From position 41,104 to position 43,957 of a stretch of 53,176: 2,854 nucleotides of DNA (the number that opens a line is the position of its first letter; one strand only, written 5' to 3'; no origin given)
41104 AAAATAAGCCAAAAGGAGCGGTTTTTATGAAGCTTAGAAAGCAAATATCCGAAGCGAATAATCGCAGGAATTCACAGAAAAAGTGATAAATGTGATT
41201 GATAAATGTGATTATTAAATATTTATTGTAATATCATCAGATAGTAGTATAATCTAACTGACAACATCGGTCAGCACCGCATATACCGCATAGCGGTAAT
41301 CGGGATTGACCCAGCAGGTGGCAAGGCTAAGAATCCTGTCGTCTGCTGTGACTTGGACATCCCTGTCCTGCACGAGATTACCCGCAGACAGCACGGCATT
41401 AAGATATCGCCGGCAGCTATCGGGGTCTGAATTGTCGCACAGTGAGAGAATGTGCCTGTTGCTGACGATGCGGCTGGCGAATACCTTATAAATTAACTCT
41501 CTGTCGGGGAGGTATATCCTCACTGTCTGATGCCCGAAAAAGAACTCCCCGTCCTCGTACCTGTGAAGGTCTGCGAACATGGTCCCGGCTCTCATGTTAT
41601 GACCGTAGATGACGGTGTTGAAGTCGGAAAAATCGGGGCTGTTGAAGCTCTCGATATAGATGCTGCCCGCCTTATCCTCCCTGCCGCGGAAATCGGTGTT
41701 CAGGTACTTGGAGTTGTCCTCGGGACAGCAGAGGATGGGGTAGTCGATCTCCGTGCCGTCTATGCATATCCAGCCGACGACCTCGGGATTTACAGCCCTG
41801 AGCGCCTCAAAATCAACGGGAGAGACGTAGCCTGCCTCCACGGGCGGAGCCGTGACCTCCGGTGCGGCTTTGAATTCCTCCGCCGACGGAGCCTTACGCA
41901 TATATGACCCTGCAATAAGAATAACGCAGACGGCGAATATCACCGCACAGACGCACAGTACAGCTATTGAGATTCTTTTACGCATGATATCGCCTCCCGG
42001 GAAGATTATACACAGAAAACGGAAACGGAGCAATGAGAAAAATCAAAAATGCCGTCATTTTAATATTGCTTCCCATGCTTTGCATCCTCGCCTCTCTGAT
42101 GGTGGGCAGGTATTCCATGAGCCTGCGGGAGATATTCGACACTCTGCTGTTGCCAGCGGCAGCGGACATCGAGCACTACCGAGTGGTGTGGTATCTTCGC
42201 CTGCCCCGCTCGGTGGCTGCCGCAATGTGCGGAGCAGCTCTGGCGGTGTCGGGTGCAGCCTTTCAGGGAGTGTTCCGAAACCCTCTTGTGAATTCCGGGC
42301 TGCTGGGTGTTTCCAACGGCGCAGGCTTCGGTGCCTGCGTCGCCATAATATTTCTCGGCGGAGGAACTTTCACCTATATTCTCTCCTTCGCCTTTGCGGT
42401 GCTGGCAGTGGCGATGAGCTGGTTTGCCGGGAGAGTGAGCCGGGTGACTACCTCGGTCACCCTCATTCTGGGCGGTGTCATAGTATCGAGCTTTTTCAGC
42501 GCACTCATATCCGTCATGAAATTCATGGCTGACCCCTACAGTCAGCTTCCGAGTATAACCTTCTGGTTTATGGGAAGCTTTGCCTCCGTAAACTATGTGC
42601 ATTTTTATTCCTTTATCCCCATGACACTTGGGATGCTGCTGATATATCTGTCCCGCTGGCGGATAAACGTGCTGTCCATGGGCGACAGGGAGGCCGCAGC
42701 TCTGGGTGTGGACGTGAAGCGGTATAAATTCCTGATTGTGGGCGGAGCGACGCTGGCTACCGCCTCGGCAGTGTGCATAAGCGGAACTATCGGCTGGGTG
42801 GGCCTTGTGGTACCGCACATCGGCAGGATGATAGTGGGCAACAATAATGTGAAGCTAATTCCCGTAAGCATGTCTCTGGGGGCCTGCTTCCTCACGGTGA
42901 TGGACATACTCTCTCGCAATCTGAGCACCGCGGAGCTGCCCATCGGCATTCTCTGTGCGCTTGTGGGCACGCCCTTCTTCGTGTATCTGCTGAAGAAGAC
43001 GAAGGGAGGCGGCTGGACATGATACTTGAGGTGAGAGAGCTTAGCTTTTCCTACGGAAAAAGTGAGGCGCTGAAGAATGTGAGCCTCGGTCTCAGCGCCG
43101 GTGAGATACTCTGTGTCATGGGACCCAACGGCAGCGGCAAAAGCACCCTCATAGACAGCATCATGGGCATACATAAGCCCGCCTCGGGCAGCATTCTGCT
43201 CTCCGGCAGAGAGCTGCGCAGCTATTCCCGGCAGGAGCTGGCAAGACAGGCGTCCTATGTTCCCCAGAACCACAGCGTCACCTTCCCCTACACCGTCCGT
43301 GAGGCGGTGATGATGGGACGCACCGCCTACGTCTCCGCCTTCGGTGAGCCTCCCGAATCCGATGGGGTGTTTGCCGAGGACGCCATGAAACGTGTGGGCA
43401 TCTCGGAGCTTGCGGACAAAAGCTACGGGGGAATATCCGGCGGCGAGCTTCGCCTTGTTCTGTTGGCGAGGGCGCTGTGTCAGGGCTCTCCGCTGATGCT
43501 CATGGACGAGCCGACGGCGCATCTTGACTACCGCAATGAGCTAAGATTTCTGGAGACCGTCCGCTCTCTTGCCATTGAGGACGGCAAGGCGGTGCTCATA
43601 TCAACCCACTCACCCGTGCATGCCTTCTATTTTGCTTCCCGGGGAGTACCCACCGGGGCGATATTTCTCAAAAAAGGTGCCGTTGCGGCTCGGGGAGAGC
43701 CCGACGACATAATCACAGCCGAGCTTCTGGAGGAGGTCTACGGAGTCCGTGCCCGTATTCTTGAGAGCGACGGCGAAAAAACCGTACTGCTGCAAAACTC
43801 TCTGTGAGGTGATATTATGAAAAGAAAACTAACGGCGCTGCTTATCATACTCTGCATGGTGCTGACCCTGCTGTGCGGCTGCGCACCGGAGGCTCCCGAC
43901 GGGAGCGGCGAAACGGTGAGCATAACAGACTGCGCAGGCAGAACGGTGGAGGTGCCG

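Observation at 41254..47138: Isd-like but NEAT-less locus: sortase B next to a chelate ABC importer, a TiaS-like enzyme, a Cys-rich miniprotein and two anchored Ig-like proteins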

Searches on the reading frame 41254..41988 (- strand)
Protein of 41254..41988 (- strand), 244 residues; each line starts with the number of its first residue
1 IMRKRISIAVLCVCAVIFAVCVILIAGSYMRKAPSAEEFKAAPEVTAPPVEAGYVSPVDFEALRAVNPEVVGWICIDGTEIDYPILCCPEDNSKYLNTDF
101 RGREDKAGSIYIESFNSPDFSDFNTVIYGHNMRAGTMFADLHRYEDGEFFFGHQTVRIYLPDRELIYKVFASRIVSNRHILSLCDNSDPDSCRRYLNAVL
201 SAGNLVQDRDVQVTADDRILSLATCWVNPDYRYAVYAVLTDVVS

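Call 3: search_protein_families(library=pfam, proteins=[window:41254-41988:-], max_evalue=1)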
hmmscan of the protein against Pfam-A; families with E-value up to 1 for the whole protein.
window:41254-41988:- (244 aa): 1 family
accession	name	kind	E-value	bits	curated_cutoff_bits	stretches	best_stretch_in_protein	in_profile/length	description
PF04203.18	Sortase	-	6.4e-13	49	26.6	1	75-239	2-124/125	Sortase domain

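Call 4: search_protein_families(library=ncbifam, proteins=[window:41254-41988:-], max_evalue=1)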
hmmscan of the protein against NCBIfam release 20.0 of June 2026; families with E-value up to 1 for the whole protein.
window:41254-41988:- (244 aa): 3 families
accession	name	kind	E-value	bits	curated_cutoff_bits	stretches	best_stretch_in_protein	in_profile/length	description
TIGR03064.1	sortase_srtB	equivalog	1.2e-45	155.7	153.75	1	6-225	4-224/235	class B sortase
NF040525.1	SrtB_LPKTxSAVK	exception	1.2e-23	83.4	200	1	45-226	41-224/261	class B sortase, LPKTxAVK-specific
NF033745.1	class_C_sortase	subfamily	0.16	11.7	160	1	124-190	136-197/220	class C sortase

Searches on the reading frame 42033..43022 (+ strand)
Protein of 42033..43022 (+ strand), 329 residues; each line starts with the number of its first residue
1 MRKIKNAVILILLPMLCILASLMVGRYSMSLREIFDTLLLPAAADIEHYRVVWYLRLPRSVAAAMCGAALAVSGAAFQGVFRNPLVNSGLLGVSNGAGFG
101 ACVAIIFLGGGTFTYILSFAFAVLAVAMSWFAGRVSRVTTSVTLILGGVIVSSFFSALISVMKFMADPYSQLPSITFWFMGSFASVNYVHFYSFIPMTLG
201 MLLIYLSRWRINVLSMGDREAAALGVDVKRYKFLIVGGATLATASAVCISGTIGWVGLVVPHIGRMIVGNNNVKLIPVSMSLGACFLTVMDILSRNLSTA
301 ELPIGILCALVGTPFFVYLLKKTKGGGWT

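Call 3: search_protein_families(library=pfam, proteins=[window:42033-43022:+], max_evalue=1)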
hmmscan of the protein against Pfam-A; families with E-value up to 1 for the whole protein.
window:42033-43022:+ (329 aa): 1 family
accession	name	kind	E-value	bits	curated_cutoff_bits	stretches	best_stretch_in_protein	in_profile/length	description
PF01032.23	FecCD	-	9.3e-85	284.8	26.5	1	15-322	3-311/311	FecCD transport family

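Call 4: search_protein_families(library=ncbifam, proteins=[window:42033-43022:+], max_evalue=1)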
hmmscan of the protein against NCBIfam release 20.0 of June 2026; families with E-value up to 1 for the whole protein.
window:42033-43022:+ (329 aa): 16 families
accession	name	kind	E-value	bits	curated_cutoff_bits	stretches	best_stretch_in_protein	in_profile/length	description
NF007081.0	PRK09535.1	equivalog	2.2e-58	198.3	461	1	43-322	82-360/366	vitamin B12 ABC transporter permease BtuC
NF003001.0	PRK03784.1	equivalog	3.2e-57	194.2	334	1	3-324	15-329/332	vitamin B12 ABC transporter permease BtuC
NF007867.0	PRK10577.1-3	subfamily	3.8e-55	187.5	849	1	16-324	399-706/710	Fe(3+)-hydroxamate ABC transporter permease FhuB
TIGR03869.1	F420-0_ABCperm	hypoth_equivalog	1.1e-53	182.7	437.35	1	48-325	45-323/325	putative F420-0 ABC transporter permease subunit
NF007299.0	PRK09777.1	equivalog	1.6e-51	175.5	406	1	4-324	3-318/318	Fe(3+) dicitrate ABC transporter permease subunit FecD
NF007871.0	PRK10577.2-2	equivalog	2e-49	168.7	899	1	9-323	363-676/679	Fe(3+)-hydroxamate ABC transporter permease FhuB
NF008407.0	PRK11228.1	equivalog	1.2e-48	165.8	396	1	22-322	20-328/330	iron-dicitrate ABC transporter permease FecC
NF007872.0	PRK10577.2-3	equivalog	9.1e-47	159.8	727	1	41-323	46-331/676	Fe(3+)-hydroxamate ABC transporter permease FhuB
NF007866.0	PRK10577.1-2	equivalog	1.2e-42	146.2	554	1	43-323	382-663/666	Fe(3+)-hydroxamate ABC transporter permease FhuB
NF007760.0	PRK10441.1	equivalog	4.2e-42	144.5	428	1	4-326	11-332/335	Fe(3+)-siderophore ABC transporter permease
NF007873.0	PRK10577.2-4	equivalog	1.2e-40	139.9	1012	1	9-321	326-641/646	Fe(3+)-hydroxamate ABC transporter permease FhuB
NF007870.0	PRK10577.2-1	equivalog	5.5e-36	124.4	1355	1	50-323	398-673/678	Fe(3+)-hydroxamate ABC transporter permease FhuB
NF007759.0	PRK10440.1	equivalog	1.2e-35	123.4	422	1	2-321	7-324/330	iron-enterobactin ABC transporter permease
NF007868.0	PRK10577.1-5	equivalog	2.2e-33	115.7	943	2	11-203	15-208/666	Fe(3+)-hydroxamate ABC transporter permease FhuB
NF007869.0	PRK10577.1-6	equivalog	1.1e-28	100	954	1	6-320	380-691/703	Fe(3+)-hydroxamate ABC transporter permease FhuB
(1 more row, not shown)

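Call 82: search_solved_structures(query=window:42033-43022:+, max_evalue=1e-10)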
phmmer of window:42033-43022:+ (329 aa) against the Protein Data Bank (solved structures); distinct sequences matched with E-value up to 1e-10: 8.
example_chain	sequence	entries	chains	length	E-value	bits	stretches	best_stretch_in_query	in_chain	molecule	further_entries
2nq2_A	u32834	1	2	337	1.7e-68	234.7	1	10-328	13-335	Hypothetical ABC transporter permease protein HI1471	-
5b57_A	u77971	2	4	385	9.6e-42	146.8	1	8-326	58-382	Putative hemin ABC transport system, membrane protein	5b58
4g1u_A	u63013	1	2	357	2.2e-41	145.6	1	9-322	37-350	Hemin transport system permease protein hmuU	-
7lb8_B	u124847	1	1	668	5.8e-41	144.3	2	56-323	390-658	Iron(3+)-hydroxamate import system permease protein FhuB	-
2qi9_A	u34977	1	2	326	3.4e-37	131.9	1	51-322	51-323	Vitamin B12 import system permease protein btuC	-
4r9u_A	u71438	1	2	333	3.7e-37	131.8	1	51-322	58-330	Vitamin B12 import system permease protein BtuC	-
1l7v_A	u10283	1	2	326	4e-37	131.6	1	51-322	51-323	VITAMIN B12 TRANSPORT SYSTEM PERMEASE PROTEIN BTUC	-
4dbl_A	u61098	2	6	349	4.3e-37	131.5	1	51-322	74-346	Vitamin B12 import system permease protein BtuC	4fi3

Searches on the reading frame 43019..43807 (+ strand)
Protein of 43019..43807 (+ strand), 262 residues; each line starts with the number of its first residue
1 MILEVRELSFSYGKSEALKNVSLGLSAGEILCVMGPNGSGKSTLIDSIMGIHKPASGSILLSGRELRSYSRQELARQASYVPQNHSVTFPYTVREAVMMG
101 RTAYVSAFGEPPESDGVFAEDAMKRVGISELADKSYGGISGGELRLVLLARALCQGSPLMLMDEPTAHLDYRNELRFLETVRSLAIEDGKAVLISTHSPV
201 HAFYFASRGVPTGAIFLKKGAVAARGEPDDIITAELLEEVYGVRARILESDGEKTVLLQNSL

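Call 3: search_protein_families(library=pfam, proteins=[window:43019-43807:+], max_evalue=1)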
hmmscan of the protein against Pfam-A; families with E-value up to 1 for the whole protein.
window:43019-43807:+ (262 aa): 23 families
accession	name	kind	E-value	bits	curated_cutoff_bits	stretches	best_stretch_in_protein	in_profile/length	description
PF00005.33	ABC_tran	-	1.7e-32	113.3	25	1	18-167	1-137/137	ABC transporter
PF13304.12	AAA_21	-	1.1e-11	45.9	27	2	141-200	240-301/304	AAA domain, putative AbiEii toxin, Type IV TA system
PF02463.25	SMC_N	-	7.9e-10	39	40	1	29-185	25-187/220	RecF/RecN/SMC N terminal domain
PF13175.12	AAA_15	-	6.6e-06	26.4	32.1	2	159-199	331-371/374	AAA ATPase domain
PF13555.12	AAA_29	-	1.1e-05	25.5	27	1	28-51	23-45/61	P-loop containing region of AAA domain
PF13476.12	AAA_23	-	0.0013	19.8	27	1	29-48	20-39/201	AAA domain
PF25201.1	nSTAND6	-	0.0022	18.5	27.7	1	12-54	2-43/148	Novel STAND NTPase 6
PF13191.12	AAA_16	-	0.0032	18.4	32.6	1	23-68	21-63/167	AAA ATPase domain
PF03193.22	RsgA_GTPase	-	0.009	16.3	30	1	12-52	91-130/174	RsgA GTPase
PF01078.27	Mg_chelatase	-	0.0098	15.8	20.3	1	12-79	6-77/207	Magnesium chelatase, subunit ChlI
PF05729.18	NACHT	-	0.031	14.6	26.7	1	30-49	2-21/167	NACHT domain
PF13671.12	AAA_33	-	0.042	14.6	27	1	32-85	3-52/143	AAA domain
PF13401.12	AAA_22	-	0.046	14.5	27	1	29-53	6-30/130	AAA domain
PF00350.29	Dynamin_N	-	0.065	13.7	27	1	32-61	2-31/168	Dynamin family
PF05783.17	DLIC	-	0.073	12.4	19.7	1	22-58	19-55/471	Dynein light intermediate chain (DLIC)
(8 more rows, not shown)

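Call 4: search_protein_families(library=ncbifam, proteins=[window:43019-43807:+], max_evalue=1)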
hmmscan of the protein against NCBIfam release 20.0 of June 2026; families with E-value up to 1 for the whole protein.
window:43019-43807:+ (262 aa): 204 families (the best 25 are shown)
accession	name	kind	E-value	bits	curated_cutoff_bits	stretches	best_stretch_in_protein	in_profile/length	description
NF007082.0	PRK09536.1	equivalog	8.6e-59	199.6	537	1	1-247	2-242/402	corrinoid ABC transporter ATPase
NF010068.0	PRK13548.1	equivalog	9e-57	192.1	261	1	2-257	5-256/261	heme ABC transporter ATP-binding protein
TIGR03873.1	F420-0_ABC_ATP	hypoth_equivalog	2.9e-56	190.6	372.4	1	3-250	2-243/256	putative F420-0 ABC transporter ATP-binding protein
NF008409.0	PRK11231.1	equivalog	2.3e-51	174.6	375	1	1-249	1-243/255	Fe(3+) dicitrate ABC transporter ATP-binding protein FecE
NF052485.1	sider_ATP_EitC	equivalog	9.6e-46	156.2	485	1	3-250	3-241/251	siderophore ABC transporter ATP-binding protein EitC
NF053840.1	MnTportMntADein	equivalog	9e-41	140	400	1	2-241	1-229/240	manganese ABC transporter ATP-binding protein MntA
NF007606.0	PRK10253.1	equivalog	1.4e-40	139.4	497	1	6-251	11-251/266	iron-enterobactin ABC transporter ATP-binding protein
NF040873.1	AztA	equivalog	3.7e-39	134.3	220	1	12-199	2-179/191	zinc ABC transporter ATP-binding protein AztA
TIGR03771.1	anch_rpt_ABC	equivalog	8.2e-39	133.6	268.8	1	25-245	3-213/223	anchored repeat-type ABC transporter ATP-binding subunit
TIGR02315.1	ABC_phnC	equivalog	9.3e-39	133.3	266.1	1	2-241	1-242/243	phosphonate ABC transporter ATP-binding protein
NF007863.0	PRK10575.1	equivalog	1e-38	133.1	433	1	4-249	13-253/265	Fe3+-hydroxamate ABC transporter ATP-binding protein FhuC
TIGR02857.1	CydD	equivalog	1.8e-38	132.8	435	1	3-201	322-519/529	thiol reductant ABC exporter subunit CydD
NF011630.0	PRK15056.1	equivalog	8.8e-36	123.5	393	1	15-257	20-255/274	manganese/iron ABC transporter ATP-binding protein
TIGR02868.1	CydC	equivalog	3.1e-35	121.8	329.05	1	3-198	335-529/530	thiol reductant ABC exporter subunit CydC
TIGR03375.1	type_I_sec_LssB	subfamily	9e-35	120.1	693.1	1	4-233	467-690/696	type I secretion system permease/ATPase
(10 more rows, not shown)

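Call 83: search_solved_structures(query=window:43019-43807:+, max_evalue=1e-30)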
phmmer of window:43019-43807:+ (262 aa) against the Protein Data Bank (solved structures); distinct sequences matched with E-value up to 1e-30: 10.
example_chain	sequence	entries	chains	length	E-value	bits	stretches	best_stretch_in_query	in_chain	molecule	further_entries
8zpx_B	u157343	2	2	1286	5e-34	121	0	4-181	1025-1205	ABC transporter B family member 1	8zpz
9juj_A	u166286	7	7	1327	5.5e-34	120.8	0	4-181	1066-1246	ABC transporter B family member 1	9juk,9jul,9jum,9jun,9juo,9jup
8zq4_B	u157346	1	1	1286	3.4e-33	118.3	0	4-181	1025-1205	ABC transporter B family member 1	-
7lb8_U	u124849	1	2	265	5.1e-33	117.7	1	5-248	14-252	Iron(3+)-hydroxamate import ATP-binding protein FhuC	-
7tby_A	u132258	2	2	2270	1.3e-31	113.1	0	2-200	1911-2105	ATP-binding cassette, sub-family A (ABC1), member 1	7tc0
7tdt_A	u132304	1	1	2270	1.3e-31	113.1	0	2-200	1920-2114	Phospholipid-transporting ATPase ABCA1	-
7tbz_A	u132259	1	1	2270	1.3e-31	113.1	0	2-200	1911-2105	ATP-binding cassette, sub-family A (ABC1), member 1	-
5xjy_A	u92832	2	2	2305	1.3e-31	113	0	2-200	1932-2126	ATP-binding cassette sub-family A member 1 | Phospholipid-transporting ATPase ABCA1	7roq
2nq2_C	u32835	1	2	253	4.6e-31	111.3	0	3-209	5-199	Hypothetical ABC transporter ATP-binding protein HI1470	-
7tbw_A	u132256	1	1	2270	8.9e-31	110.3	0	2-200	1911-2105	ATP-binding cassette, sub-family A (ABC1), member 1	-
